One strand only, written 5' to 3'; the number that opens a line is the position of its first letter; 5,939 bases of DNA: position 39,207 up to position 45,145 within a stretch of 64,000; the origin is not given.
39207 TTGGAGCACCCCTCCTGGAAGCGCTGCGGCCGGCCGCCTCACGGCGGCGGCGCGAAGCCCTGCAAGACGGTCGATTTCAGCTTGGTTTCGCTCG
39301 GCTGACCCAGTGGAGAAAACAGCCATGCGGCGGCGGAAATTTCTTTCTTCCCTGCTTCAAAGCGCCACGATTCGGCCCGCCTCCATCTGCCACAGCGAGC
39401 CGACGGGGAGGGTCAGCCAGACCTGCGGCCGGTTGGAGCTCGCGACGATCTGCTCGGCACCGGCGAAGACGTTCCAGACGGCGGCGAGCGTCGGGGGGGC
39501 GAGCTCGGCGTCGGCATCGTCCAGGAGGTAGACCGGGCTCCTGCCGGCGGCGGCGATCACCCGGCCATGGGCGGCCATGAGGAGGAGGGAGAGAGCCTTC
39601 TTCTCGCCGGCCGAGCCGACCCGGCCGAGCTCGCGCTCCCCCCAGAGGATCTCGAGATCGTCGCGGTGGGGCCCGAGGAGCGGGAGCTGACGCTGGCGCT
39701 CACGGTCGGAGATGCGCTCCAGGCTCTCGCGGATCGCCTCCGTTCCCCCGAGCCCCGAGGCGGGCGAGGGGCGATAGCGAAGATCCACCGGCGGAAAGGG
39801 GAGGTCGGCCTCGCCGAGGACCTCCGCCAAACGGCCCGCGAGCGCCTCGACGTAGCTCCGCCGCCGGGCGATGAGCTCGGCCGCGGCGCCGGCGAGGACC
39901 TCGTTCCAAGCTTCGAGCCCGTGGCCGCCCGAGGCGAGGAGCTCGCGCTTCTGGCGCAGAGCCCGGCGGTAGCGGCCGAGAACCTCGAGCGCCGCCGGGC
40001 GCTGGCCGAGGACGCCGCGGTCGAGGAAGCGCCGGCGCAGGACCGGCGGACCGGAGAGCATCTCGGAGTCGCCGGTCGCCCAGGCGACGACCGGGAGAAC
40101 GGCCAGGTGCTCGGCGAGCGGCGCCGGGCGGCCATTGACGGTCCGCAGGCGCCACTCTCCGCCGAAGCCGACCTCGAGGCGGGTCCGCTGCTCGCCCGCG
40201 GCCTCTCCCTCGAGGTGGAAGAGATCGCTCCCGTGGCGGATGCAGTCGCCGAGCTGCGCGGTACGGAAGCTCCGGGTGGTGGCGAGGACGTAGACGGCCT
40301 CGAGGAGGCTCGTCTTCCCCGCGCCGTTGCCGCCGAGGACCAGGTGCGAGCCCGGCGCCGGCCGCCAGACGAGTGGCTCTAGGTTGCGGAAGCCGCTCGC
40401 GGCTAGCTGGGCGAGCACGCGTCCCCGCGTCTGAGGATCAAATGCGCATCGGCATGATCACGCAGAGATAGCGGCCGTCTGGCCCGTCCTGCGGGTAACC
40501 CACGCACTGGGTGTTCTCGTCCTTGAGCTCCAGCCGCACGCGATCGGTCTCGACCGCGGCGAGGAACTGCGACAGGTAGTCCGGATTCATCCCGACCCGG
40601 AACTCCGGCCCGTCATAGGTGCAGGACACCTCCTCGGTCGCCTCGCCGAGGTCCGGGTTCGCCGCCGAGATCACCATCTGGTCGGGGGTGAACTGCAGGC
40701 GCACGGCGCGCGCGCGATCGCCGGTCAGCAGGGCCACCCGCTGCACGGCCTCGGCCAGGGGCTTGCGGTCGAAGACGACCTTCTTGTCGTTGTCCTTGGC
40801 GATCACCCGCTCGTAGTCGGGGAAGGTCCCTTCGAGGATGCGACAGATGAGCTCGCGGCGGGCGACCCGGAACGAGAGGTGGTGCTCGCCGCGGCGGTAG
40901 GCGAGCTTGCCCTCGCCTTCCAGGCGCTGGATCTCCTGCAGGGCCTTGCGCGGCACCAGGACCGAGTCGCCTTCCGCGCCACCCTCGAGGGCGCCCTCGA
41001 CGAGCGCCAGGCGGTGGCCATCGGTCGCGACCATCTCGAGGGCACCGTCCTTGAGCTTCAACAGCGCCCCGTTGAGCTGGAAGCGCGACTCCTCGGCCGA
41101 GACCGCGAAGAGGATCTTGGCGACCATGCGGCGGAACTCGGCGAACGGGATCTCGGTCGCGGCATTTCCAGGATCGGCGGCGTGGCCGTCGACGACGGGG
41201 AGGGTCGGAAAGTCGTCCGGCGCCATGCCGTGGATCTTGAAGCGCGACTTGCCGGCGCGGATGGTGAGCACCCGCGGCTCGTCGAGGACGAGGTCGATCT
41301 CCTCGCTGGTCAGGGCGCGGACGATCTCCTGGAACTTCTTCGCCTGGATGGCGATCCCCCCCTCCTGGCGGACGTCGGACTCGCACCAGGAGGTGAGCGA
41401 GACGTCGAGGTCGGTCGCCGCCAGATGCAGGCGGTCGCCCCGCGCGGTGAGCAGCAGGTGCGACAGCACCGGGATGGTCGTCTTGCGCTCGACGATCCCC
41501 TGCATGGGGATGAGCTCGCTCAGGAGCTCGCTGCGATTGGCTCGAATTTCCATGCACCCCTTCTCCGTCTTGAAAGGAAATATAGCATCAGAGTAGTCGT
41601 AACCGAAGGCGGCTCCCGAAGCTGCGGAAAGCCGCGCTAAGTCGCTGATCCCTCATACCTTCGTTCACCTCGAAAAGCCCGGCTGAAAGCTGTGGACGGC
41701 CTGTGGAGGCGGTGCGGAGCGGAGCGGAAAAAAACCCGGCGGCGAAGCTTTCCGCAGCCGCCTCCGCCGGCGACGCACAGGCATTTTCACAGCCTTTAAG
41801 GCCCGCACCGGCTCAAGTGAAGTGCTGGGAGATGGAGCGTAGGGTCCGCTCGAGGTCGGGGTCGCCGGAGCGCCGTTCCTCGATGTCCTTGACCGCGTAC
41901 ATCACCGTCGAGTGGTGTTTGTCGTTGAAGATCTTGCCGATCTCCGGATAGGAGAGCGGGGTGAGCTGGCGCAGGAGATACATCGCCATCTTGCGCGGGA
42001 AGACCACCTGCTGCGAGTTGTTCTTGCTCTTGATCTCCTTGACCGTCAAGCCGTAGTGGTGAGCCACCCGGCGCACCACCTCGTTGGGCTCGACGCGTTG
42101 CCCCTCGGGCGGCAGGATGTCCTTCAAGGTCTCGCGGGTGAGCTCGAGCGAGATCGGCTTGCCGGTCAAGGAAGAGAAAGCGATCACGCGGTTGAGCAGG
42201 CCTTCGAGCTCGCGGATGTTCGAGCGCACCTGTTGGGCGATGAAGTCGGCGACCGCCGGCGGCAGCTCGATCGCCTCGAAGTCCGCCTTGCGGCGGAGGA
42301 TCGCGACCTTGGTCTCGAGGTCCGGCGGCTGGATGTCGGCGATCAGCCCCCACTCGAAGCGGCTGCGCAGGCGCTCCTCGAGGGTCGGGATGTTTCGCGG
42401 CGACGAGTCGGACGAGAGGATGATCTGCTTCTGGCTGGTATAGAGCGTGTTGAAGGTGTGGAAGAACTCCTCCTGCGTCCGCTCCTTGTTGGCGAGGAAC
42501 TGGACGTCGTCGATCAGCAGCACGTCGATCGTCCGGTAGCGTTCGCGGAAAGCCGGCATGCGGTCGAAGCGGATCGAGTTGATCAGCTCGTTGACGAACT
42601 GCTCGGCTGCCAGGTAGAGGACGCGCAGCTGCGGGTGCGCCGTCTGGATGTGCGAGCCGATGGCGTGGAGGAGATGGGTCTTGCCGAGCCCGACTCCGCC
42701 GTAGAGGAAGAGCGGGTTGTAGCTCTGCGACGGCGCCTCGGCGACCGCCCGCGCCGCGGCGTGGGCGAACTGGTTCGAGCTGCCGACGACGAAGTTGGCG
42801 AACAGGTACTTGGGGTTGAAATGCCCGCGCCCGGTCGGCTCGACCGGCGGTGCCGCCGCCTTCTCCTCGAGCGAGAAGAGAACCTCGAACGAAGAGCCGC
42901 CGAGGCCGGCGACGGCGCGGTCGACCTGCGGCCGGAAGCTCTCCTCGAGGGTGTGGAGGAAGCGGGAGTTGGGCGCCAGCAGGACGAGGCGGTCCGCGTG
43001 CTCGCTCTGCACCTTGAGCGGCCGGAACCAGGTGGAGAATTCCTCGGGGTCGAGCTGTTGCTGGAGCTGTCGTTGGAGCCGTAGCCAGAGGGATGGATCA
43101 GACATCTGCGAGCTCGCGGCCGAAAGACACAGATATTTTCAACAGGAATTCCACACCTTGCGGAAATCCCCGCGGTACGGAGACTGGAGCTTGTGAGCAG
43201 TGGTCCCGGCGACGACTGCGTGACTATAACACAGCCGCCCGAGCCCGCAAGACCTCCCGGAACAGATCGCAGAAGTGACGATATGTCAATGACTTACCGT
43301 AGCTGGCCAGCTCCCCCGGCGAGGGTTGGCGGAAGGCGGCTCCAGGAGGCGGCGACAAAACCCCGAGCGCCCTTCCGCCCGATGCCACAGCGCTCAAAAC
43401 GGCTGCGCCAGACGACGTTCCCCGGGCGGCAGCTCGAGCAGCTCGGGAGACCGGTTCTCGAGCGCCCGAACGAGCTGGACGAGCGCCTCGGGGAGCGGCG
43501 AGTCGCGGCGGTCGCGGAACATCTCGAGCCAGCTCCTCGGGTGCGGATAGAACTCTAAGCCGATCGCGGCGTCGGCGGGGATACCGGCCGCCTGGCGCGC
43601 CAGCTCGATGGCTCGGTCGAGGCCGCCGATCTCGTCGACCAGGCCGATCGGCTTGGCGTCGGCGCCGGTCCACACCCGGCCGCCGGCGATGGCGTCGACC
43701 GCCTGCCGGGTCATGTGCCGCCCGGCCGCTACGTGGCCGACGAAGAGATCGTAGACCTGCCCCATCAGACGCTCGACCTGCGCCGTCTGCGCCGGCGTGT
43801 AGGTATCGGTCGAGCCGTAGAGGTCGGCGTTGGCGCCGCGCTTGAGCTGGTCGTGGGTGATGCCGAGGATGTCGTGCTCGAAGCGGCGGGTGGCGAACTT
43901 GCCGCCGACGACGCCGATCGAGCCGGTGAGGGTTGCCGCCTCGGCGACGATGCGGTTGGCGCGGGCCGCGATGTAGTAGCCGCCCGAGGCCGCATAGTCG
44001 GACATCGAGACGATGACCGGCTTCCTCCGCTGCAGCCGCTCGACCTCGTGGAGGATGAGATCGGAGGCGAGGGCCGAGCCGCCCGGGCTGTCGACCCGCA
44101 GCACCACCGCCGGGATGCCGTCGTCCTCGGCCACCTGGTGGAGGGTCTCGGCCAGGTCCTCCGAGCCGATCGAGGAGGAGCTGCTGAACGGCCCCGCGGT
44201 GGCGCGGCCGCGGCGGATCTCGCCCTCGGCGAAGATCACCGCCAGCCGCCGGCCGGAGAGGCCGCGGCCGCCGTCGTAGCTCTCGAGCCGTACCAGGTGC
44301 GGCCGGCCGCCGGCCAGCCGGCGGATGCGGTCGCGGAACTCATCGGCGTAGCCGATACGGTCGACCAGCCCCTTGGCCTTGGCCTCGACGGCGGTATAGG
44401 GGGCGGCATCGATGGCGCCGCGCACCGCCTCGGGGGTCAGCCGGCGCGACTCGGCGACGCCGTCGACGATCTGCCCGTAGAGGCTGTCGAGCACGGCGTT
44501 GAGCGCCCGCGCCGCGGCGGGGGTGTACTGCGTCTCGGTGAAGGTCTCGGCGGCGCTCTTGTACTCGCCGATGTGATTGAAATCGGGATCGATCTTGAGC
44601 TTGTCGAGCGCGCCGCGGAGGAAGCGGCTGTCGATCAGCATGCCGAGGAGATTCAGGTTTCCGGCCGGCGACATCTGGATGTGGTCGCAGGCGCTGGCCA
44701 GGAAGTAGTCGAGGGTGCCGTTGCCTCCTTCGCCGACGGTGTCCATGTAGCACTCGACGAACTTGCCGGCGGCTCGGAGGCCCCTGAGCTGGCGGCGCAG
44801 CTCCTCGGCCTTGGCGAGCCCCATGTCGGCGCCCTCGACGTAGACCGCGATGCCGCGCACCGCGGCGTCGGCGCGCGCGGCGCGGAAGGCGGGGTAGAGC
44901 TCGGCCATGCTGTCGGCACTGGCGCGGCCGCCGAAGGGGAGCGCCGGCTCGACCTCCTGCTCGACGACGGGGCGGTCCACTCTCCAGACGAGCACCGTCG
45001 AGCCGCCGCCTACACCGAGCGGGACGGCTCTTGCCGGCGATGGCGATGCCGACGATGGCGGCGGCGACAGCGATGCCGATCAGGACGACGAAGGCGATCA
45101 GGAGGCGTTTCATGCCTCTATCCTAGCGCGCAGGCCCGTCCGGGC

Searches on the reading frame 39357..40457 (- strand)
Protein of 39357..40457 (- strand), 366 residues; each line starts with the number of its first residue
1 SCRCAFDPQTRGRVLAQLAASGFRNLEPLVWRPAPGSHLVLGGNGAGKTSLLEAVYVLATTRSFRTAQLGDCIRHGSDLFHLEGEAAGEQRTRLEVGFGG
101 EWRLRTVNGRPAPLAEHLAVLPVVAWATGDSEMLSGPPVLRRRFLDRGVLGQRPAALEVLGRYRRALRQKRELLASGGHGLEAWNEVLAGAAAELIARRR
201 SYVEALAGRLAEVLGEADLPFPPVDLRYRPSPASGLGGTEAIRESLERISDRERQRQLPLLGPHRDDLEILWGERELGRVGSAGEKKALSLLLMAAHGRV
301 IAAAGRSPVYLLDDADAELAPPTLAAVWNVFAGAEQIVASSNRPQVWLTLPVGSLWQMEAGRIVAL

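Call 34: search_protein_families(library=pfam, proteins=[window:39357-40457:-], max_evalue=0.001)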
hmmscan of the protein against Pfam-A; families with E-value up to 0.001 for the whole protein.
window:39357-40457:- (366 aa): 3 families
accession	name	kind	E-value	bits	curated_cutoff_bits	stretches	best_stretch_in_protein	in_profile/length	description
PF02463.25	SMC_N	-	4e-14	53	40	1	15-76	2-69/220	RecF/RecN/SMC N terminal domain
PF13304.12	AAA_21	-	0.00035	21.2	27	0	40-66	4-28/304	AAA domain, putative AbiEii toxin, Type IV TA system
PF13476.12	AAA_23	-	0.0007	20.7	27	1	21-61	5-45/201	AAA domain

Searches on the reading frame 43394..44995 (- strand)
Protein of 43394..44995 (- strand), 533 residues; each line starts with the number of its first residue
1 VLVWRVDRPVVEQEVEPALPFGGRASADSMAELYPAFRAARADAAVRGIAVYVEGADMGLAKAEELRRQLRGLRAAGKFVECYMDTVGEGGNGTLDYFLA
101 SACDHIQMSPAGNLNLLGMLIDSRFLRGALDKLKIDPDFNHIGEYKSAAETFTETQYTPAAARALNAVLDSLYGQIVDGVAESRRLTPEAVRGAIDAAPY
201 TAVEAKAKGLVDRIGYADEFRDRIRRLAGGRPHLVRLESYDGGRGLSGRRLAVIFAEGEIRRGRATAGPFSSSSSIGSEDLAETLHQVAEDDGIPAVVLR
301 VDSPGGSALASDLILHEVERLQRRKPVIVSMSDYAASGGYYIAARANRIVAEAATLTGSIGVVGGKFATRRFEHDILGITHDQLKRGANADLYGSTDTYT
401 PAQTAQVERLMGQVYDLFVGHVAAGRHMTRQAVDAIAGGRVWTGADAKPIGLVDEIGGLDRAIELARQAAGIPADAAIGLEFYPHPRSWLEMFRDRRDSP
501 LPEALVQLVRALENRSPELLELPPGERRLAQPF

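Call 11: search_protein_families(library=pfam, proteins=[window:43394-44995:-], max_evalue=0.01)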
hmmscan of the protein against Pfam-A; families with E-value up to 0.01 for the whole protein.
window:43394-44995:- (533 aa): 3 families
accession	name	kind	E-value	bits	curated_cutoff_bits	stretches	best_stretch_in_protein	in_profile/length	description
PF01343.23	Peptidase_S49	-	1.6e-67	226.7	24.9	2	320-471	2-152/154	Peptidase family S49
PF25145.1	NfeD1b_N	-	0.00054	20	40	1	287-364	24-99/189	NfeD1b, N-terminal domain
PF01972.22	SDH_protease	-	0.00085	18.9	31.3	1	297-359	94-154/286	ClpP-like SDH-type serine proteinase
